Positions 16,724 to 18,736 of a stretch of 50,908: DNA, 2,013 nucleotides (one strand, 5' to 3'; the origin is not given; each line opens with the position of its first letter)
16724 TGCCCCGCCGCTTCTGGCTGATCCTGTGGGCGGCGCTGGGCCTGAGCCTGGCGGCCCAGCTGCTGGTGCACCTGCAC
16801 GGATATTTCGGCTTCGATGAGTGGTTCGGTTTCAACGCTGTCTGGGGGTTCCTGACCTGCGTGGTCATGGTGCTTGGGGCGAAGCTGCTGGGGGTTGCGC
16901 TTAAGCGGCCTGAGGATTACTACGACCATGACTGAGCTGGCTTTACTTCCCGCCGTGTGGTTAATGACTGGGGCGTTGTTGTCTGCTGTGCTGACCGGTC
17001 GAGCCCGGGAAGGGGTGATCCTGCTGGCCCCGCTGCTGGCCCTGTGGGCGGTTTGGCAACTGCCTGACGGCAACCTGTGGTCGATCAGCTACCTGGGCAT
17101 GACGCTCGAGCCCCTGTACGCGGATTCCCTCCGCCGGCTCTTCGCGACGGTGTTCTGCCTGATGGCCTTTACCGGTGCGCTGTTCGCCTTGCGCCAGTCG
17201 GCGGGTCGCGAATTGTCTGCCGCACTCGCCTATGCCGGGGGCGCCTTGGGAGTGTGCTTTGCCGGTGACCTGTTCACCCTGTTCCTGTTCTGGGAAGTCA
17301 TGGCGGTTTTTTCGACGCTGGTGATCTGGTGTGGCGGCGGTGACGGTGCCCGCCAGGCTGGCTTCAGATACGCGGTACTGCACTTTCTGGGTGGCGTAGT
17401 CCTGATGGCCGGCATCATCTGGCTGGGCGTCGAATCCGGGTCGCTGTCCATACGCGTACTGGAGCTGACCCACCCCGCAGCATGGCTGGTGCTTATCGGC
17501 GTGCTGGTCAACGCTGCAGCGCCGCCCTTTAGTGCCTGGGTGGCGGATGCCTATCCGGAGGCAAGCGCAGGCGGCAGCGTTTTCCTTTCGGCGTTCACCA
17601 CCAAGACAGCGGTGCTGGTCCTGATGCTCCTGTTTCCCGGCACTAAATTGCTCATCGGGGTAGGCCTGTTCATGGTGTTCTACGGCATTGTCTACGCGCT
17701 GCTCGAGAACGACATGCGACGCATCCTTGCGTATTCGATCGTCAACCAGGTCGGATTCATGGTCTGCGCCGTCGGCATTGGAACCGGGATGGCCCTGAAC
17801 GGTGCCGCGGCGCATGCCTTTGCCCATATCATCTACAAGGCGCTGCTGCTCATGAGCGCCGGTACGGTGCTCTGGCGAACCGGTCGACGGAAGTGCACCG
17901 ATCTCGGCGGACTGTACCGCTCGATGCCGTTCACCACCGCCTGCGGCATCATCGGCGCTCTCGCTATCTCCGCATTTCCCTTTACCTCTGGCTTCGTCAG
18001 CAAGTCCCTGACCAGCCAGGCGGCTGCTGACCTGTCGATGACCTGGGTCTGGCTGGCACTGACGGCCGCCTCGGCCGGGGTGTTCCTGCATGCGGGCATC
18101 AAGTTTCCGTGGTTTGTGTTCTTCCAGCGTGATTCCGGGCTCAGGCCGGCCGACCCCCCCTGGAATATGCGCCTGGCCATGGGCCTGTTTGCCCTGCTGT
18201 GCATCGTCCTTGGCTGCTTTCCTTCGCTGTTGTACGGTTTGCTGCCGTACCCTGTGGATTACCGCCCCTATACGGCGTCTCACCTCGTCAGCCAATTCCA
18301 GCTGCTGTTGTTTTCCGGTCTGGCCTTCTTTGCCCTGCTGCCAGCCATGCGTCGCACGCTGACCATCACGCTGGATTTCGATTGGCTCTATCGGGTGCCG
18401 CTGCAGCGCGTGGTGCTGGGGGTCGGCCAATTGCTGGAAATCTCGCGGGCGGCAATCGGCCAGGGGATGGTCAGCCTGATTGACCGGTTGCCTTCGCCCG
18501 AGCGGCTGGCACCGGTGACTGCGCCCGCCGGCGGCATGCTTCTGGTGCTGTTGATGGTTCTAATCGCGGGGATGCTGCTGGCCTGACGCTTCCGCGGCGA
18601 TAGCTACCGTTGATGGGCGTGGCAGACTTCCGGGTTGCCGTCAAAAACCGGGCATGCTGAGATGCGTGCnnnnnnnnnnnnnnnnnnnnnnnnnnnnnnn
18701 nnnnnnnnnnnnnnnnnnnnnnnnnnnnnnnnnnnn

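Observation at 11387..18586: Permuted Mrp/Mbh-like antiporter module with a split MrpA and three NuoL/M/N-type subunits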

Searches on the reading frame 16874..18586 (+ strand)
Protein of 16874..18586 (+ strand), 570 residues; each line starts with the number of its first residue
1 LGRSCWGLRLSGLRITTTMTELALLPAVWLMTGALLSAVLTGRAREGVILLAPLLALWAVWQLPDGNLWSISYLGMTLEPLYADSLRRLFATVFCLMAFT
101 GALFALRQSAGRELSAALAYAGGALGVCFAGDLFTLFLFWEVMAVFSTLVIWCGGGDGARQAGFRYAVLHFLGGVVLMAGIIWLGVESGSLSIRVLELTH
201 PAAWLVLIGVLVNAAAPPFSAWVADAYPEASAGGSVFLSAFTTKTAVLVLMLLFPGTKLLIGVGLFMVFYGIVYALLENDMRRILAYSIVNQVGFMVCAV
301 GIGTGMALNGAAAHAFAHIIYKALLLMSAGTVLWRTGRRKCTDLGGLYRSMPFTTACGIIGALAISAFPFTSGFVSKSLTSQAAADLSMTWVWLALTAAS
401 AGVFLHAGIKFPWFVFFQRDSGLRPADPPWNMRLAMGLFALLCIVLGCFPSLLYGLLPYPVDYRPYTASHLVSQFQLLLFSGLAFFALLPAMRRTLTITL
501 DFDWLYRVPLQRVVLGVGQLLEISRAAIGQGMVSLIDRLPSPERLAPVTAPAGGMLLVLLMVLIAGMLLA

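Call 3: search_protein_families(library=pfam, proteins=[window:16874-18586:+], max_evalue=0.01)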
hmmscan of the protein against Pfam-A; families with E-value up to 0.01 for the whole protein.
window:16874-18586:+ (570 aa): 1 family
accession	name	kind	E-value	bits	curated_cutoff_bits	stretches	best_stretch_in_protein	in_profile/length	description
PF00361.26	Proton_antipo_M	-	1.8e-41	142.7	21.5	1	130-397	1-289/294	NADH:quinone oxidoreductase/Mrp antiporter, TM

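Call 4: search_protein_families(library=ncbifam, proteins=[window:16874-18586:+], max_evalue=0.01)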
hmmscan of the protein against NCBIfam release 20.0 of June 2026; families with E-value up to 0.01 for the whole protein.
window:16874-18586:+ (570 aa): 72 families (the best 25 are shown)
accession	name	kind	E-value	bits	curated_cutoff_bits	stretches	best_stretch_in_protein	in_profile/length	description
NF009310.0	PRK12668.1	equivalog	1.7e-202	674.4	564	1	22-537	5-521/584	Na(+)/H(+) antiporter subunit D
NF009307.0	PRK12664.1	equivalog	7.1e-79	266.1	417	1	89-525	43-470/527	putative monovalent cation/H+ antiporter subunit D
NF006419.0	PRK08668.1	equivalog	1.2e-52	179.5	617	1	23-454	5-471/613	NADH dehydrogenase subunit M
NF004920.0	PRK06277.1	equivalog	1.6e-44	152.5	578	1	84-454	71-465/478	energy conserving hydrogenase EhbF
NF006240.0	PRK08376.1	subfamily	2.5e-41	142.2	662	1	84-457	89-499/521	putative monovalent cation/H+ antiporter subunit D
NF009288.0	PRK12648.1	equivalog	1.2e-40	139.4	1104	1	74-455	66-476/954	monovalent cation/H+ antiporter subunit A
NF005086.0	PRK06521.1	equivalog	4.6e-40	137.7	667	1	80-456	75-498/669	hydrogenase 4 subunit B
NF009290.0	PRK12650.1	equivalog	1.2e-37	129.4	980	1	121-453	122-475/966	DUF4040 family protein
NF009287.0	PRK12647.1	equivalog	5.4e-37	127.7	937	1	95-461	91-478/773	putative monovalent cation/H+ antiporter subunit A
NF006418.0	PRK08667.1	equivalog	3e-35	121.9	794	1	123-470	123-506/644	hydrogenase membrane subunit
NF006241.0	PRK08377.1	equivalog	8e-35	120.8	645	1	81-455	74-468/494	NADH dehydrogenase subunit N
TIGR01972.1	NDH_I_M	subfamily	1.2e-33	116.6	263.8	1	93-400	86-416/486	NADH-quinone oxidoreductase subunit M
NF009284.0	PRK12644.1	equivalog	2.2e-33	115.4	962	1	104-491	98-509/975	Na+/H+ antiporter subunit A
NF009305.0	PRK12662.1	equivalog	1.8e-32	112.7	700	1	117-452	116-478/492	putative monovalent cation/H+ antiporter subunit D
NF009306.0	PRK12663.1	equivalog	2e-31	109.3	542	1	82-454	74-471/498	Na+/H+ antiporter subunit D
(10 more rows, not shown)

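Call 11: find_homologous_proteins(query=window:16928-18586:+)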
Query window:16928-18586:+ (552 aa): 8000 proteins with E <= 0.001 among 8000 candidates; the best 120 are listed.
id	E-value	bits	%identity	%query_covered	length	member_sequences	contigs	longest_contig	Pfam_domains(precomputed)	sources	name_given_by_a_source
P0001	0.0e+0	1187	100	100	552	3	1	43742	PF00361.26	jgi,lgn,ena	-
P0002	0.0e+0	1094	92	97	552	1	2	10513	PF00361.26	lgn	-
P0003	4.3e-284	962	83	97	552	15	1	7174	PF00361.26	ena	-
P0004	2.3e-227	775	65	99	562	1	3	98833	PF00361.26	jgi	jgi:multicomponent Na+:H+ antiporter subunit D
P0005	2.9e-227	774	65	100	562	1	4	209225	PF00361.26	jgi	jgi:multicomponent Na+:H+ antiporter subunit D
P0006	3.8e-227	774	70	93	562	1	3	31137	PF00361.26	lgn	-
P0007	7.8e-227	773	65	99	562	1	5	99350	PF00361.26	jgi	jgi:multicomponent Na+:H+ antiporter subunit D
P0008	1.2e-226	772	66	100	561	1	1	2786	PF00361.26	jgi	jgi:multicomponent Na+:H+ antiporter subunit D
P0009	1.5e-226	772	57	93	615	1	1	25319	PF00361.26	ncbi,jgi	ncbi:MAG: multicomponent Na+:H+ antiporter subunit D [Candidatus Azotimanducaceae bacterium]|jgi:mul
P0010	1.7e-226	772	72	89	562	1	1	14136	PF00361.26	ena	-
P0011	1.8e-226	772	65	100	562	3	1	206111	PF00361.26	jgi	jgi:multicomponent Na+:H+ antiporter subunit D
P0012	2.1e-226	771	64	100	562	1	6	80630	PF00361.26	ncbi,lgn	-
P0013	2.5e-226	771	65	99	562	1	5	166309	PF00361.26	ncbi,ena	-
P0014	7.3e-226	770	72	90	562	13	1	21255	PF00361.26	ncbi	ncbi:MAG: Na(+)/H(+) antiporter subunit D [Lysobacterales bacterium]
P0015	8.8e-225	766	67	97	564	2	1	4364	PF00361.26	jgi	jgi:multicomponent Na+:H+ antiporter subunit D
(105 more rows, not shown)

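Call 13: find_related_loci(query=window:16928-18586:+, collection=genome_contigs, flank=10000)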
Query window:16928-18586:+ (552 aa) in genome_contigs; peptide patterns used: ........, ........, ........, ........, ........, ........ (x = any residue, [..] = any of these).
599 stretches matched a pattern (row limit reached: there are more); 588 encode a relative of the query (tblastn E <= 1e-3); the best 80 are kept; 80 distinct loci.
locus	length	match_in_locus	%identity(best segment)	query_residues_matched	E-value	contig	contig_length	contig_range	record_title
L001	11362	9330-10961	66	1-537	0e+0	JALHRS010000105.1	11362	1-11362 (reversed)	MAG: Lysobacterales bacterium isolate maxbin.218_sub c_000000021081, whole genome shotgun sequence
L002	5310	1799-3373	62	1-520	0e+0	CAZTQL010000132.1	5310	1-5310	MAG TPA_asm: uncultured Woeseiaceae bacterium isolate SRP155585_co2_189 genome assembly, contig: NODE_16083_length_5310_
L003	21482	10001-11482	65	6-499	0e+0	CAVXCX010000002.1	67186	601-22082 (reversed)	MAG: uncultured Gammaproteobacteria bacterium isolate MFD03551.bin.1.75 genome assembly, contig: contig_10786, whole gen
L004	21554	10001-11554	63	8-521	0e+0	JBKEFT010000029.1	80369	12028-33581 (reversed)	MAG: Arenicella sp. isolate 3300055727_18 Ga0535687_0000068, whole genome shotgun sequence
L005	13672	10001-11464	65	8-495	0e+0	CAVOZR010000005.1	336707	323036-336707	MAG: uncultured Gammaproteobacteria bacterium isolate MFD09964.bin.1.272 genome assembly, contig: contig_9047, whole gen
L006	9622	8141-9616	65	8-496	0e+0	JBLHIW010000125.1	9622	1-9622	MAG: Paraglaciecola sp. isolate 3300054975_116 Ga0535640_0009655, whole genome shotgun sequence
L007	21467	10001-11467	67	1-489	0e+0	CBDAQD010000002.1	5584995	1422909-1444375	MAG: Hyphomicrobiales bacterium isolate 9748b210-d60d-4ec4-9e47-c99c5e148e46 genome assembly, contig: contig_2, whole ge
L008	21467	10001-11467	68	1-489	0e+0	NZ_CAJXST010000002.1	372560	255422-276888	MAG: uncultured Porticoccus sp. isolate SRR3933385_bin.7_MetaBAT_v2.12.1_MAG, whole genome shotgun sequence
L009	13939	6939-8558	61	1-535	0e+0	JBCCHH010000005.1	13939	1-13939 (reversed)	MAG: Pseudomonadota bacterium isolate P01_B01_bin.62 k141_4173977_length_13939_cov_10.0000, whole genome shotgun sequenc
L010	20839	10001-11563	63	1-521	0e+0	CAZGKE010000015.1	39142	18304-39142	MAG TPA_asm: uncultured Gammaproteobacteria bacterium isolate SRP072547_co1_403 genome assembly, contig: NODE_1132_lengt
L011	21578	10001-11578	61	8-525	0e+0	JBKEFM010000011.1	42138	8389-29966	MAG: Paraglaciecola sp. isolate 3300055476_33 Ga0535647_0000170, whole genome shotgun sequence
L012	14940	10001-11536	62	8-523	0e+0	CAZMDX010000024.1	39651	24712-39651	MAG TPA_asm: uncultured Pseudoalteromonas sp. isolate binchicken_co404_42 genome assembly, contig: k119_774118, whole ge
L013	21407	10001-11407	70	21-489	0e+0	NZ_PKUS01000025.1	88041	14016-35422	Pseudohalioglobus lutimaris strain HF004 contig25, whole genome shotgun sequence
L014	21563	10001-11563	61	6-526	0e+0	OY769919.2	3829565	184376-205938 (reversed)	MAG: uncultured Arenicella sp. isolate daf102a9-ea6e-4cc4-9dbf-21539fb411dc genome assembly, chromosome: 1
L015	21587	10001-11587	62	1-522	0e+0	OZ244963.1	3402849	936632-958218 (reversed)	MAG: Wenzhouxiangellaceae bacterium isolate 627deff0-9f33-4eee-b6f0-6b1596f080e3 genome assembly, chromosome: 1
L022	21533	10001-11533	63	1-512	0e+0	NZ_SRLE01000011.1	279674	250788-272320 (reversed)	Mangrovimicrobium sediminis strain SAOS 164 SAOS_164_contig_11, whole genome shotgun sequence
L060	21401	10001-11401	63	24-490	0e+0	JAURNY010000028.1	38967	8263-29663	MAG: Gammaproteobacteria bacterium isolate SFB_Poly_Co_26 k141_4328591, whole genome shotgun sequence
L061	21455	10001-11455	63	6-490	0e+0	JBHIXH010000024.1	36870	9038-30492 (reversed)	MAG: Gammaproteobacteria bacterium isolate MAG45 WDNA05_bin.28.strict_24, whole genome shotgun sequence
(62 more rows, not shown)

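Call 21: search_solved_structures(query=window:16928-18586:+, max_evalue=0.00001)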
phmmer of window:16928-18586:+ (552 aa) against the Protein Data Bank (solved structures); distinct sequences matched with E-value up to 0.00001: 66 (the best 60 are shown).
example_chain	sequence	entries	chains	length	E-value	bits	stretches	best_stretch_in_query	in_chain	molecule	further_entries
6cfw_H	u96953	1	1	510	2.2e-28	102.9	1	73-436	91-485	Monovalent cation/H+ antiporter subunit D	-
6u8y_X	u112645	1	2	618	1.4e-27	100.3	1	10-435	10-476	NADH dehydrogenase subunit M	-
6u8y_H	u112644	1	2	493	5.5e-25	91.7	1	30-439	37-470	NADH dehydrogenase subunit N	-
7v2d_l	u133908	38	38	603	1.7e-24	90.1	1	110-383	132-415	NADH-ubiquinone oxidoreductase chain 5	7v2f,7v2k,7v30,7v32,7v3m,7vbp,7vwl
7v2c_l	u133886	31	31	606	1.8e-24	90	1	110-383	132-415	NADH-ubiquinone oxidoreductase chain 5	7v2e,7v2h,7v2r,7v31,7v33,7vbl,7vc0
5gpn_j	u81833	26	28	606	2e-24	89.8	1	110-383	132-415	NADH-ubiquinone oxidoreductase chain 5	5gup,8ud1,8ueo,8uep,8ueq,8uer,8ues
5lnk_L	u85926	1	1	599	4.4e-24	88.7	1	109-384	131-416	Mitochondrial complex I, ND5 subunit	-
6q9b_D5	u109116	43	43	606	4.5e-24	88.7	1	109-384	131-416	NADH-ubiquinone oxidoreductase chain 5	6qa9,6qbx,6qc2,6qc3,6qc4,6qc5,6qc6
5cod_L1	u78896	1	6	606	7.2e-23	84.7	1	109-384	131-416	NADH-ubiquinone oxidoreductase chain 5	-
5lc5_L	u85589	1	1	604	9.6e-23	84.3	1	109-384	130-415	NADH-ubiquinone oxidoreductase chain 5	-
9w2u_L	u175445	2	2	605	9.6e-23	84.3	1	109-384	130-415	NADH-ubiquinone oxidoreductase chain 5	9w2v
5ldw_L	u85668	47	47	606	9.7e-23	84.3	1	109-384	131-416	NADH-ubiquinone oxidoreductase chain 5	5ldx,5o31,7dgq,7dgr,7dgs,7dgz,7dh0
6z16_A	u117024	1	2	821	2.4e-22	83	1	64-445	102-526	Multisubunit Na+/H+ antiporter, A subunit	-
7d3u_A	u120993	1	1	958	3.4e-22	82.5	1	36-381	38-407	Monovalent Na+/H+ antiporter subunit A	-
8c2s_L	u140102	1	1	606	4.7e-22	82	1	107-396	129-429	NADH-ubiquinone oxidoreductase chain 5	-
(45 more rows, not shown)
